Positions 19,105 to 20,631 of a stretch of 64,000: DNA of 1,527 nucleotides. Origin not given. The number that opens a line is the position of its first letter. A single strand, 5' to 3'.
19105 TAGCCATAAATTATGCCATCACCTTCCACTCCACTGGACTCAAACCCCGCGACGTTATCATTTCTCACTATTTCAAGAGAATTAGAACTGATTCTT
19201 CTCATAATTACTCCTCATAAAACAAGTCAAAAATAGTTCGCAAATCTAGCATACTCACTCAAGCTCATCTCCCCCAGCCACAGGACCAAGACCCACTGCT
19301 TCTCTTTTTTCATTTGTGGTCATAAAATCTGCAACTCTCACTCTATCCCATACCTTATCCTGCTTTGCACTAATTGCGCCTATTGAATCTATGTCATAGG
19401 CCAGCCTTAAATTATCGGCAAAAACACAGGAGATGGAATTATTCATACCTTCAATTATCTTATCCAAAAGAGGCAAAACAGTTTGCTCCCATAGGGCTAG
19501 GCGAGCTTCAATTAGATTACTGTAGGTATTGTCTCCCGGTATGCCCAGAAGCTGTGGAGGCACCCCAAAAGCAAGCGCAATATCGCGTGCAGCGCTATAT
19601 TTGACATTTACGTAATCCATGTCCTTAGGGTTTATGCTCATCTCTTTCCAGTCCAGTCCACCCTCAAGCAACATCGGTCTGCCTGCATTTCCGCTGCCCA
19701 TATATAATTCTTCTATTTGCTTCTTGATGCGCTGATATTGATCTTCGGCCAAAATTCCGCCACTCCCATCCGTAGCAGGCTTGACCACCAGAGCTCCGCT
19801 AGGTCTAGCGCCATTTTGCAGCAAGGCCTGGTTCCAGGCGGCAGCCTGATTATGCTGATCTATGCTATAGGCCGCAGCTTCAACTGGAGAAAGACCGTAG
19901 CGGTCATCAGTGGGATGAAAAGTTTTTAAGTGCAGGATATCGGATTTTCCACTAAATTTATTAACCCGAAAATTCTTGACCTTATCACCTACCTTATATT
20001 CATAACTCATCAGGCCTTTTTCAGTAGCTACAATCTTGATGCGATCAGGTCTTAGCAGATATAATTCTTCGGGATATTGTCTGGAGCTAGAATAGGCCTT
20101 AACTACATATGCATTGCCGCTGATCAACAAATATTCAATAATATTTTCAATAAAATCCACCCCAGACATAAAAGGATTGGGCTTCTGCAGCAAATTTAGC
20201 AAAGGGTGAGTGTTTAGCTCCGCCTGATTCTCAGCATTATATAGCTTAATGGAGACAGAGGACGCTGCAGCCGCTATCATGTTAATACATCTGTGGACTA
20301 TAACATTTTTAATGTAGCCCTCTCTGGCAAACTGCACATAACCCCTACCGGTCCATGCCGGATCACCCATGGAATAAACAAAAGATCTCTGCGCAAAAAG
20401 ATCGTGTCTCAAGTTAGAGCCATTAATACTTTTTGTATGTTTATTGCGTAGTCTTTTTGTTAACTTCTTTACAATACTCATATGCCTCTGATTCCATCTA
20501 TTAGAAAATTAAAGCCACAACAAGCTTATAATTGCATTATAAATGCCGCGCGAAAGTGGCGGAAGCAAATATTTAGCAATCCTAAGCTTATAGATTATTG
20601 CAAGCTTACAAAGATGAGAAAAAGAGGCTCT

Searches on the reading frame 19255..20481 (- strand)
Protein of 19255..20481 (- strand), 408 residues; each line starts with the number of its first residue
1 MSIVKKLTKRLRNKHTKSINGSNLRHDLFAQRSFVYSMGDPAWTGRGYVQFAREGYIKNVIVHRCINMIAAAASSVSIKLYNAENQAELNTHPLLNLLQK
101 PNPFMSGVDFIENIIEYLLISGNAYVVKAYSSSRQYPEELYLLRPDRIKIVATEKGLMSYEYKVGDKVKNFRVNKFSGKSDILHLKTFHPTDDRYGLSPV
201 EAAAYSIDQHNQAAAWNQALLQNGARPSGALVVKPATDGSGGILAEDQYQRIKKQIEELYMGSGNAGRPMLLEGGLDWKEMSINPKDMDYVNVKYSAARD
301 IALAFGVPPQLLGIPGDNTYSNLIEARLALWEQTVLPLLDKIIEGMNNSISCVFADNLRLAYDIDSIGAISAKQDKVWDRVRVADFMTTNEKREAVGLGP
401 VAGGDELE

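Call 4: search_protein_families(library=pfam, proteins=[window:19255-20481:-], max_evalue=1)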
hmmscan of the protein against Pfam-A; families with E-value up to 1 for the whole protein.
window:19255-20481:- (408 aa): 1 family
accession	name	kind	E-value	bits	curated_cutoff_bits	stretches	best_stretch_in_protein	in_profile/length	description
PF04860.17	Phage_portal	-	1.2e-87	294.6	39.1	1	62-396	3-320/321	Phage portal protein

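Call 28: find_related_loci(query=window:19255-20481:-, collection=genome_contigs, flank=6000)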
Query window:19255-20481:- (408 aa) in genome_contigs; peptide patterns used: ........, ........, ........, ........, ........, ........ (x = any residue, [..] = any of these).
87 stretches matched a pattern; 5 encode a relative of the query (tblastn E <= 1e-3); 5 distinct loci.
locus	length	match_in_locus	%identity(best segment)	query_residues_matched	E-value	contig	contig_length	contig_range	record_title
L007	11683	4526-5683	45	2-407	1e-112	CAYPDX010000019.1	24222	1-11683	MAG TPA_asm: uncultured Rickettsia sp. isolate SRP296810_co1_77 genome assembly, contig: NODE_1978_length_24222_cov_5.37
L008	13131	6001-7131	47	34-405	4e-105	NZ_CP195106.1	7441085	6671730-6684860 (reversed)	Tundrisphaera lichenicola strain P12 chromosome, complete genome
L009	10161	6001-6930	49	92-407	5e-97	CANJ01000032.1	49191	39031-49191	Rickettsiaceae bacterium Os18 WGS project CANJ00000000 data, strain Os18, contig 00032, whole genome shotgun sequence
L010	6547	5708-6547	50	32-314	2e-85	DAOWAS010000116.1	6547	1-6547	MAG TPA_asm: Alphaproteobacteria bacterium isolate CSMAG_1841 CSMAG_1841_k141_5226468_length_6547_cov_12.9588, whole gen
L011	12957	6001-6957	37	47-391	8e-66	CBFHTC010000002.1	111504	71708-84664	MAG: Rickettsiaceae bacterium isolate Co_bin_425_indper genome assembly, contig: Co_bin_425_indper_c2, whole genome shot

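Call 41: search_protein_families(library=ncbifam, proteins=[window:19255-20481:-], max_evalue=0.1)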
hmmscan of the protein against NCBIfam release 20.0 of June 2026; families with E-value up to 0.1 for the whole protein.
window:19255-20481:- (408 aa): 2 families
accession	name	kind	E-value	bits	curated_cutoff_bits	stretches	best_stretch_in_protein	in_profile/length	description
TIGR01537.1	portal_HK97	equivalog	1.3e-68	231.7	112.05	1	53-403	3-343/343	phage portal protein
TIGR01540.1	portal_PBSX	equivalog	2.1e-07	30.5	166.05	1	174-348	127-312/320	phage portal protein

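Call 42: find_related_loci(query=window:19255-20481:-, collection=metagenome_contigs, flank=5000)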
Query window:19255-20481:- (408 aa) in metagenome_contigs; peptide patterns used: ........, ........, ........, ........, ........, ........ (x = any residue, [..] = any of these).
139 stretches matched a pattern; 1 encode a relative of the query (tblastn E <= 1e-3); 1 distinct loci.
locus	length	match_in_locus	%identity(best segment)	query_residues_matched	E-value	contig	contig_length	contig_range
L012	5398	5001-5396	44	38-167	8e-28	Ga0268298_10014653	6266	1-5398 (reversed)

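Call 46: search_solved_structures(query=window:19255-20481:-, max_evalue=0.001)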
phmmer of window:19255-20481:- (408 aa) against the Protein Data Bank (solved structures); distinct sequences matched with E-value up to 0.001: 9.
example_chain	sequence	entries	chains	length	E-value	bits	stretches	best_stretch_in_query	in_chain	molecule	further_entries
6tba_1A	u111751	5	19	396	4.5e-92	312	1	37-404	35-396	Portal protein Rcc01684 | Phage portal protein, HK97 family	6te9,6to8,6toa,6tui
6te8_A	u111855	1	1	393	3.4e-91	309.1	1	37-400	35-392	Phage portal protein, HK97 family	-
9lbn_H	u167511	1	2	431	3.9e-18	68.6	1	61-403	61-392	portal protein gp1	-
8cez_A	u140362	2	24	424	4.2e-13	52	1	58-405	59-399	Portal protein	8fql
8fwb_U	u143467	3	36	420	7.5e-09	38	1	244-398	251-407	Portal protein, gp7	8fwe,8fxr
9ilp_A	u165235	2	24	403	3e-08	36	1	54-347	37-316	Portal protein pb7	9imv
8hqo_D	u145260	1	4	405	3.2e-08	35.9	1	54-347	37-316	Portal protein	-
9rkq_A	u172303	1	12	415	4.8e-07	32.1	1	241-398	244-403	Portal protein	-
9lw9_A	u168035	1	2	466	9.3e-07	31.1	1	254-374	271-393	Portal protein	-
